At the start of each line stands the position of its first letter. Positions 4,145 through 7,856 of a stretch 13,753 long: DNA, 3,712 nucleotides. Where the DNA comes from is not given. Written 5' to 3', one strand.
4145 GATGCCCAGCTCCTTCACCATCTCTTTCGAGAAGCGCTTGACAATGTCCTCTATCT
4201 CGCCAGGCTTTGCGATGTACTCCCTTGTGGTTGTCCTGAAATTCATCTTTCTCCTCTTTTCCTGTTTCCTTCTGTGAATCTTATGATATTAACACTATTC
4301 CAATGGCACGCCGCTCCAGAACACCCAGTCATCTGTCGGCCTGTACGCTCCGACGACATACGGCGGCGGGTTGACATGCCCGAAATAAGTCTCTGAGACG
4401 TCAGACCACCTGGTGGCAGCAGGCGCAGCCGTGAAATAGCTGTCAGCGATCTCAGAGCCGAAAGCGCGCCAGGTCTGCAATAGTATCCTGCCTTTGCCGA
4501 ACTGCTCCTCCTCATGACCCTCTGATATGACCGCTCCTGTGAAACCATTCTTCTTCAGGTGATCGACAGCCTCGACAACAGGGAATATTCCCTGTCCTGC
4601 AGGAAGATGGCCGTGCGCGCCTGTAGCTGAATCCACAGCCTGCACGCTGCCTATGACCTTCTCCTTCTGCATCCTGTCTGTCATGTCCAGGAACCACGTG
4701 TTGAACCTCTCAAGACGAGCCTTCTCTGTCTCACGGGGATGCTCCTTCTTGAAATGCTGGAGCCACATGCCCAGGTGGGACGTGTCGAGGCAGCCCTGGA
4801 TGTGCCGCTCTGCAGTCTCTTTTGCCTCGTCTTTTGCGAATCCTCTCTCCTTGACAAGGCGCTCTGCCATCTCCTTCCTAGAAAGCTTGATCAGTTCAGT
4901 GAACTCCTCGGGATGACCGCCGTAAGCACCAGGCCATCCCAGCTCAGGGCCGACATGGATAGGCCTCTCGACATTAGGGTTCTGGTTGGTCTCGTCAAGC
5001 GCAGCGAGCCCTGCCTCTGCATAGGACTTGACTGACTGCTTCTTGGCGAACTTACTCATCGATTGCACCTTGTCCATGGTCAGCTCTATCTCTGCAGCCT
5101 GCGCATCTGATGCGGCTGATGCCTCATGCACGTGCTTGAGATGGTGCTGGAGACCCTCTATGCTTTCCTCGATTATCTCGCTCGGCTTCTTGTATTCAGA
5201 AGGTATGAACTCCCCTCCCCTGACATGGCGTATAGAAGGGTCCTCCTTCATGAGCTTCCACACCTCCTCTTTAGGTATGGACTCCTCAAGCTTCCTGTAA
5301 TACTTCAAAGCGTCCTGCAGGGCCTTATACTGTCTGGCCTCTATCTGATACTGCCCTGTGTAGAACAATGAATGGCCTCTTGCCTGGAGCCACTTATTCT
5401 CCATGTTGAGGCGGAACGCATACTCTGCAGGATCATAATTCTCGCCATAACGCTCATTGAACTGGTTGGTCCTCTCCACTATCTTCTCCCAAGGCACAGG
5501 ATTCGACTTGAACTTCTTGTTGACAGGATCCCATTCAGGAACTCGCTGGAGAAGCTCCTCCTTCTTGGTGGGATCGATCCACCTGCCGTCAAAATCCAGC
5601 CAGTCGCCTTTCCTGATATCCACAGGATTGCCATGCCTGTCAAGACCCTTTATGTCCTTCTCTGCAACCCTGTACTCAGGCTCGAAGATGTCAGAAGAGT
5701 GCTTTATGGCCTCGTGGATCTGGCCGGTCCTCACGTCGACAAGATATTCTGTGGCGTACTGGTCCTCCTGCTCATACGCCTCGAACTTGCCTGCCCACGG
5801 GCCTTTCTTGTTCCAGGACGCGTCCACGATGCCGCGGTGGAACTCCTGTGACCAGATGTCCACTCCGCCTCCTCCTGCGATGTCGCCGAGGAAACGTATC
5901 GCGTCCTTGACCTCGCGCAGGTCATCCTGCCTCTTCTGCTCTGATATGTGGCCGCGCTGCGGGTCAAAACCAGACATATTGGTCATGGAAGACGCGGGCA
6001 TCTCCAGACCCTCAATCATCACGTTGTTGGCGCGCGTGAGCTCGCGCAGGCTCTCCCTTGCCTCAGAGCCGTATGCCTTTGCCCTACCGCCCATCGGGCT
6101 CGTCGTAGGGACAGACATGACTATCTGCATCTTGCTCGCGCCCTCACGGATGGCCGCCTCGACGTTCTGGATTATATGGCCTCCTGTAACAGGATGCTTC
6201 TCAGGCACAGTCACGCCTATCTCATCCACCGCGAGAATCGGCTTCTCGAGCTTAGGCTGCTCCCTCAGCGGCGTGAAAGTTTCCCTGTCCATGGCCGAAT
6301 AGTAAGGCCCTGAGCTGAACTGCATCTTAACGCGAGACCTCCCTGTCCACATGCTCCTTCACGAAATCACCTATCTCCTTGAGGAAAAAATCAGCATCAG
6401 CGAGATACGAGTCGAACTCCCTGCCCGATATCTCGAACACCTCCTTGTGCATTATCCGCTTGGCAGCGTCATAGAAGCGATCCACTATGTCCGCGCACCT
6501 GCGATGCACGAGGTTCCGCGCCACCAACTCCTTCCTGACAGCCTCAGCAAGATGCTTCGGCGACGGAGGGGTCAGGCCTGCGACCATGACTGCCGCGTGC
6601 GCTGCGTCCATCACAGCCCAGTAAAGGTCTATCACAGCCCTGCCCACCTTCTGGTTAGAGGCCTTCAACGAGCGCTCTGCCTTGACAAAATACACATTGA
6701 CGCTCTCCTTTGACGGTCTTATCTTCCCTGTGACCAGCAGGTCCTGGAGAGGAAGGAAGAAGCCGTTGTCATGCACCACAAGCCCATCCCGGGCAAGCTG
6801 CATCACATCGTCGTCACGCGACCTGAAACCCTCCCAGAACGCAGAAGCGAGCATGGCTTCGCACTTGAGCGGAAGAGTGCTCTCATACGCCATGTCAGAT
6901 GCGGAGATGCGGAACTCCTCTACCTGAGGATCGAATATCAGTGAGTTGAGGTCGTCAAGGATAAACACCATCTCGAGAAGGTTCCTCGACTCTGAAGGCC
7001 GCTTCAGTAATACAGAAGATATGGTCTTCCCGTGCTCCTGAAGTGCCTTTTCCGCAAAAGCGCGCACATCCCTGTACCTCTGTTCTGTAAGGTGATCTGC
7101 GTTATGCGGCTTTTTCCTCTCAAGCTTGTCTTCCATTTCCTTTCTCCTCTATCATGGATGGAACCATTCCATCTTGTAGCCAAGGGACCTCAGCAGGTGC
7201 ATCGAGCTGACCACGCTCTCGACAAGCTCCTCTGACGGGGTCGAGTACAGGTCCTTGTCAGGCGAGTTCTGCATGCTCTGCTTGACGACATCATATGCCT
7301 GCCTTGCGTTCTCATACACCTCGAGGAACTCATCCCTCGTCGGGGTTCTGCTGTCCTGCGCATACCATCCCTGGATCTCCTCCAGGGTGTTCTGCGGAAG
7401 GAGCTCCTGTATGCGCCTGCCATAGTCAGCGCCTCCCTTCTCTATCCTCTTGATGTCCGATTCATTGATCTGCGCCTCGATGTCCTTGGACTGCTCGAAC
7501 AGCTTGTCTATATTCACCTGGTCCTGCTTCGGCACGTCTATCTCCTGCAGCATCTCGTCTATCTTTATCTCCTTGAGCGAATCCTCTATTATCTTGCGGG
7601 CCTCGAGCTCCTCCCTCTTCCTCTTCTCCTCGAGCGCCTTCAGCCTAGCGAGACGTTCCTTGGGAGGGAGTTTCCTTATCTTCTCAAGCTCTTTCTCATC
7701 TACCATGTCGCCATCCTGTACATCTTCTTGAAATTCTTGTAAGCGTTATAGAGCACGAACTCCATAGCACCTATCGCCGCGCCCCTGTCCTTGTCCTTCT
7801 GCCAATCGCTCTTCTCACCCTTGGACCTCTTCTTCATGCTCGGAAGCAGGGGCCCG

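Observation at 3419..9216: Self-contained five-gene operon of unknown function: two orphan proteins, an NTase-HEPN paralog pair and a giant TIM-barrel enzyme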

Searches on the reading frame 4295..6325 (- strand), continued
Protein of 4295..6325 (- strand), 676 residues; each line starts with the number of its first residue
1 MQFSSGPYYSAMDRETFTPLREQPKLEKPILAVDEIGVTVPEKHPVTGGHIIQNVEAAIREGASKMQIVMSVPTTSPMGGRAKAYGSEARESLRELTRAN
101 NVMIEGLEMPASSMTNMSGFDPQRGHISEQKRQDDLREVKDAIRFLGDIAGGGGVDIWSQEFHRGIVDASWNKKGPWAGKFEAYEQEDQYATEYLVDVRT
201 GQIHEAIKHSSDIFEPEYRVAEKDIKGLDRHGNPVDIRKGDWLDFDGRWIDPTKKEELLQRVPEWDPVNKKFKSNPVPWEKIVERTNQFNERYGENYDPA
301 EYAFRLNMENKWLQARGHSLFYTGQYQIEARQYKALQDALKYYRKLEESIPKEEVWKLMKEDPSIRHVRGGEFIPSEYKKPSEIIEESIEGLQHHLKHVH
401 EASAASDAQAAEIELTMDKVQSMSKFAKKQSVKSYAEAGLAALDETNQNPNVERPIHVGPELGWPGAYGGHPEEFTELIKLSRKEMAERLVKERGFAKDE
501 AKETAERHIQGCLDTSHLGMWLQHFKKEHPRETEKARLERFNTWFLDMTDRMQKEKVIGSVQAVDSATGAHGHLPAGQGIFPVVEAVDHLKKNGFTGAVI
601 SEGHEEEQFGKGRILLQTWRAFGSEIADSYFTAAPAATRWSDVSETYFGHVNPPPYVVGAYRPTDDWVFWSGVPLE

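Call 39: fold_search(model_id=the predicted structure, library=pdb)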
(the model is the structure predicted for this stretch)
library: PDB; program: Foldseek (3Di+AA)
matches with E <= 10: 1044; with E <= 0.001: 0
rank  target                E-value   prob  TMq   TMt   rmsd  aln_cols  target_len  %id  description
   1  8xiv                  1.5e-03  1.00  0.17  0.38   4.9       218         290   13  Production of D-psicose (released 2024-12-25)
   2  8xix                  1.8e-03  1.00  0.17  0.38   4.9       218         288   13  KeDt3e within Co (released 2024-12-25)
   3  4q7i_B                9.1e-03  1.00  0.17  0.38   5.4       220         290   12  Crystal structure of engineered thermostable D-tagatose 3-epimerase PcDTE-Var8 (released 2014-10-22)
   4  7x7w_A                1.1e-02  1.00  0.28  0.61  16.9       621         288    9  The X-ray Crystallographic Structure of D-Psicose 3-epimerase from Clostridia bacterium (released 2022-09-07)
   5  3vni_B                1.1e-02  0.99  0.16  0.34   7.0       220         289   13  Crystal structures of D-Psicose 3-epimerase from Clostridium cellulolyticum H10 and its complex with ketohexose sugars (released 2012-08-01)
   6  4pgl_B                1.3e-02  1.00  0.17  0.38   5.6       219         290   12  Crystal structure of engineered D-tagatose 3-epimerase PcDTE-ILS6 (released 2014-10-22)
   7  4pgl_A                1.5e-02  1.00  0.17  0.37   5.6       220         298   12  Crystal structure of engineered D-tagatose 3-epimerase PcDTE-ILS6 (released 2014-10-22)
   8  2ou4_A                1.5e-02  0.99  0.16  0.35   6.3       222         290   11  Crystal structure of D-tagatose 3-epimerase from Pseudomonas cichorii (released 2007-12-25)
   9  3vnk_A                1.6e-02  1.00  0.28  0.62  10.5       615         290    7  Crystal structures of D-Psicose 3-epimerase with D-fructose from Clostridium cellulolyticum H10 (released 2012-08-01)
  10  4q7i_A                1.7e-02  1.00  0.18  0.37   5.4       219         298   12  Crystal structure of engineered thermostable D-tagatose 3-epimerase PcDTE-Var8 (released 2014-10-22)
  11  3vnj_A                2.4e-02  1.00  0.28  0.61  10.5       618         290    8  Crystal structures of D-Psicose 3-epimerase with D-psicose from Clostridium cellulolyticum H10 (released 2012-08-01)
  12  3kws_A                2.4e-02  1.00  0.13  0.30   4.1       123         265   12  Crystal structure of Putative sugar isomerase (YP_001305149.1) from Parabacteroides distasonis ATCC 8503 at 1.68 A res (released 2009-12-22)
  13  4pfh_B                2.4e-02  0.99  0.18  0.38   5.3       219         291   11  Crystal structure of engineered D-tagatose 3-epimerase PcDTE-IDF8 (released 2014-10-22)
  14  7dz3_C                2.5e-02  0.99  0.17  0.38   6.5       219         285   11  Crystal structures of D-allulose 3-epimerase with D-fructose from Sinorhizobium fredii (released 2022-08-03)
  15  8edd                  2.7e-02  0.87  0.16  0.30   7.4       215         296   15  Staphylococcus aureus endonuclease IV Y33F mutant (released 2023-09-06)
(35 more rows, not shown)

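Call 74: search_solved_structures(query=P0210, max_evalue=10, show_alignments=3)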
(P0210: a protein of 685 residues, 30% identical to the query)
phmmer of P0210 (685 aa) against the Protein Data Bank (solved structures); distinct sequences matched with E-value up to 10: 9.
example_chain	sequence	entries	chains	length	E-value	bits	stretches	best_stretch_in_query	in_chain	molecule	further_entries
3wqo_A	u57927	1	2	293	8.4e-07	31.5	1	560-612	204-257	Uncharacterized protein MJ1311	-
6i3r_A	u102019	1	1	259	0.13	14.3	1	585-648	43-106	Dosage compensation regulator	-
5ztm_A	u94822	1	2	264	0.14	14.3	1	585-648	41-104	Dosage compensation regulator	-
9evt_U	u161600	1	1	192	0.14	14.2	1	345-412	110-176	Small ribosomal subunit protein mS23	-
9evs_U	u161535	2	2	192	0.15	14.1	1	345-412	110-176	mS23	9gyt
2qqp_A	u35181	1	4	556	0.48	12.4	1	140-191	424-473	p81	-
8pjb_A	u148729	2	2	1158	1.1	11.3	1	585-648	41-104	Dosage compensation regulator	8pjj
8b9g_A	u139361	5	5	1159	1.1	11.3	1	585-648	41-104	Dosage compensation regulator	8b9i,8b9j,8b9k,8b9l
5aor_A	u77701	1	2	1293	1.2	11.1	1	585-648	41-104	DOSAGE COMPENSATION REGULATOR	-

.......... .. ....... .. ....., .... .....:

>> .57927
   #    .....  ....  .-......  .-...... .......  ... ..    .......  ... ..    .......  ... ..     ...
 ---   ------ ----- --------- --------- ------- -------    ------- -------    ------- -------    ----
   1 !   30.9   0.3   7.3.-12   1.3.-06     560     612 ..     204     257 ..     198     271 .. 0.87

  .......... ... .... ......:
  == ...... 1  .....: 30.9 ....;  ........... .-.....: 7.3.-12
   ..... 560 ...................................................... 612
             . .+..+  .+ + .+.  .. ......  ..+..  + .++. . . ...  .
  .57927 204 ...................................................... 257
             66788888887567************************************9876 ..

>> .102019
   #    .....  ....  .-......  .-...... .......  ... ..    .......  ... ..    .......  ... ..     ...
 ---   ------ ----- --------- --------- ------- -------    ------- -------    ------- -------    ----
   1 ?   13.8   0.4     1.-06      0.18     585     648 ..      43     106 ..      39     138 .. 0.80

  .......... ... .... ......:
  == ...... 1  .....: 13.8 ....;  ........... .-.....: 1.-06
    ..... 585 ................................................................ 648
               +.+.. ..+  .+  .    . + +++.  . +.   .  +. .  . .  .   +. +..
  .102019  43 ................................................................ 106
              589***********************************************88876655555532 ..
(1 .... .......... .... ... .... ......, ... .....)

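Call 85: find_encoding_contigs(protein=P0213, flank=8000, max_places=2)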
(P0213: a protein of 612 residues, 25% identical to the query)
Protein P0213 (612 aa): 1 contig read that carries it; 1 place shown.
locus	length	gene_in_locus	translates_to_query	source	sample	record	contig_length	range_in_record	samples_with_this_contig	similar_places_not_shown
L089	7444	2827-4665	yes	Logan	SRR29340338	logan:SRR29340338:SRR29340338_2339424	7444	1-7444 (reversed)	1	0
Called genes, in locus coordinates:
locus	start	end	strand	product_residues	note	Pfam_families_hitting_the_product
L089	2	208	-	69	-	?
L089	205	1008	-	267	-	-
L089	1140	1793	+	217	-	PF02954:HTH_8 (faint)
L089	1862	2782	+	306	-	-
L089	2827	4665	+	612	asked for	PF01261:AP_endonuc_2 (weak)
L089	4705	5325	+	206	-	-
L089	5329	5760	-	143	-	-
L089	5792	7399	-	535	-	-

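Call 86: find_encoding_contigs(protein=P0181, flank=8000, max_places=2)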
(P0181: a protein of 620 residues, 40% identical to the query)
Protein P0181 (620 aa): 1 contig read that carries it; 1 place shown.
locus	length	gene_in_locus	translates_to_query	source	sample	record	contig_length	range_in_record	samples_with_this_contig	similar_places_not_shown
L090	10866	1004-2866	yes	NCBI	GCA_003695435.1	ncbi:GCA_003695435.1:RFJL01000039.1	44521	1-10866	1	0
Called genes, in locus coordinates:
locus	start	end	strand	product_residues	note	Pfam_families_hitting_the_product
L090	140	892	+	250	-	-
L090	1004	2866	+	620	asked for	PF01261:AP_endonuc_2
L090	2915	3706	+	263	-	-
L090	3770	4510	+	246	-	PF04402:SIMPL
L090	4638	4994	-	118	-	-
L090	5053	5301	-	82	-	-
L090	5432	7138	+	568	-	PF17963:Big_9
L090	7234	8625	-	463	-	PF07992:Pyr_redox_2, PF13434:Lys_Orn_oxgnase (faint), PF13738:Pyr_redox_3, PF00070:Pyr_redox, PF02852:Pyr_redox_dim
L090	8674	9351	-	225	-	PF09997:DUF2238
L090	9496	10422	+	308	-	PF26233:NicX, PF02073:Peptidase_M29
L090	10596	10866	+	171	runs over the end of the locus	-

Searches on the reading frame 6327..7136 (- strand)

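Call 3: search_protein_families(library=pfam, proteins=[window:6327-7136:-], max_evalue=0.1)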
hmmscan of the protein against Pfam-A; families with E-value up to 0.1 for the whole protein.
window:6327-7136:- (269 aa): 2 families
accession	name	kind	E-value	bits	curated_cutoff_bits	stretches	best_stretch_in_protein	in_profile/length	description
PF22401.1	Csd6-like_dimeriz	-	0.012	16.2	27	1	227-254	11-38/40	Cell-shape determining Csd6 N-terminal dimerization domain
PF16715.11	CDPS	-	0.06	13.5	27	0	10-51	70-111/220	Cyclodipeptide synthase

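Call 4: search_protein_families(library=ncbifam, proteins=[window:6327-7136:-], max_evalue=0.1)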
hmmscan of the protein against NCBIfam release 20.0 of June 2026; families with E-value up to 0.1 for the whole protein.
window:6327-7136:- (269 aa): 1 family
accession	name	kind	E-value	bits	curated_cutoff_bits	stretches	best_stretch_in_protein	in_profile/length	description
NF007709.0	PRK10404.1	equivalog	0.079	13.5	139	0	16-41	31-56/101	stress response protein ElaB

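Call 22: search_protein_families(library=padloc, proteins=[window:6327-7136:-], max_evalue=0.1)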
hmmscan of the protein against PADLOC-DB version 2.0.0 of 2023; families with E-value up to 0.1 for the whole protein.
window:6327-7136:- (269 aa): 0 families

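Call 23: search_protein_families(library=phrogs, proteins=[window:6327-7136:-], max_evalue=0.1)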
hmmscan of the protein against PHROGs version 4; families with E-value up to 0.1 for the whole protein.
window:6327-7136:- (269 aa): 0 families

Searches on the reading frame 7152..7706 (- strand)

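Call 3: search_protein_families(library=pfam, proteins=[window:7152-7706:-], max_evalue=0.1)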
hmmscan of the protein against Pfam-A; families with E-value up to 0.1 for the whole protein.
window:7152-7706:- (184 aa): 2 families
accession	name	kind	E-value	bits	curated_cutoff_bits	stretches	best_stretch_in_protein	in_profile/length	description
PF19011.5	DUF5740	-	0.058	14.2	26.5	0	5-74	12-80/94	Family of unknown function (DUF5740)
PF09269.16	DUF1967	-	0.079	13.5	27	0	31-68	28-65/70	Domain of unknown function (DUF1967)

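Call 4: search_protein_families(library=ncbifam, proteins=[window:7152-7706:-], max_evalue=0.1)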
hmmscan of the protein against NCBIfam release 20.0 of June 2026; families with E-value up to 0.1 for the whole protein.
window:7152-7706:- (184 aa): 1 family
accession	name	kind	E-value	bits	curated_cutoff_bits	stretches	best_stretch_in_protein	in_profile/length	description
TIGR03595.1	Obg_CgtA_exten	equivalog_domain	0.027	14.3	37.65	1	30-68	26-64/70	Obg family GTPase CgtA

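Call 22: search_protein_families(library=padloc, proteins=[window:7152-7706:-], max_evalue=0.1)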
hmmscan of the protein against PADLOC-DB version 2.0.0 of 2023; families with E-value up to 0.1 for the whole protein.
window:7152-7706:- (184 aa): 0 families

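Call 23: search_protein_families(library=phrogs, proteins=[window:7152-7706:-], max_evalue=0.1)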
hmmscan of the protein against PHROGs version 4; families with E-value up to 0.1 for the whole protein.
window:7152-7706:- (184 aa): 3 families
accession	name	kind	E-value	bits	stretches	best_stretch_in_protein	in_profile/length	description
phrog_8746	-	tail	0.0058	17.8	1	104-151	39-86/139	tail fiber assembly protein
phrog_32135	-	unknown function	0.0076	17.1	1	86-160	12-85/219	-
phrog_16409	-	unknown function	0.081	13.4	0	20-112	53-142/251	-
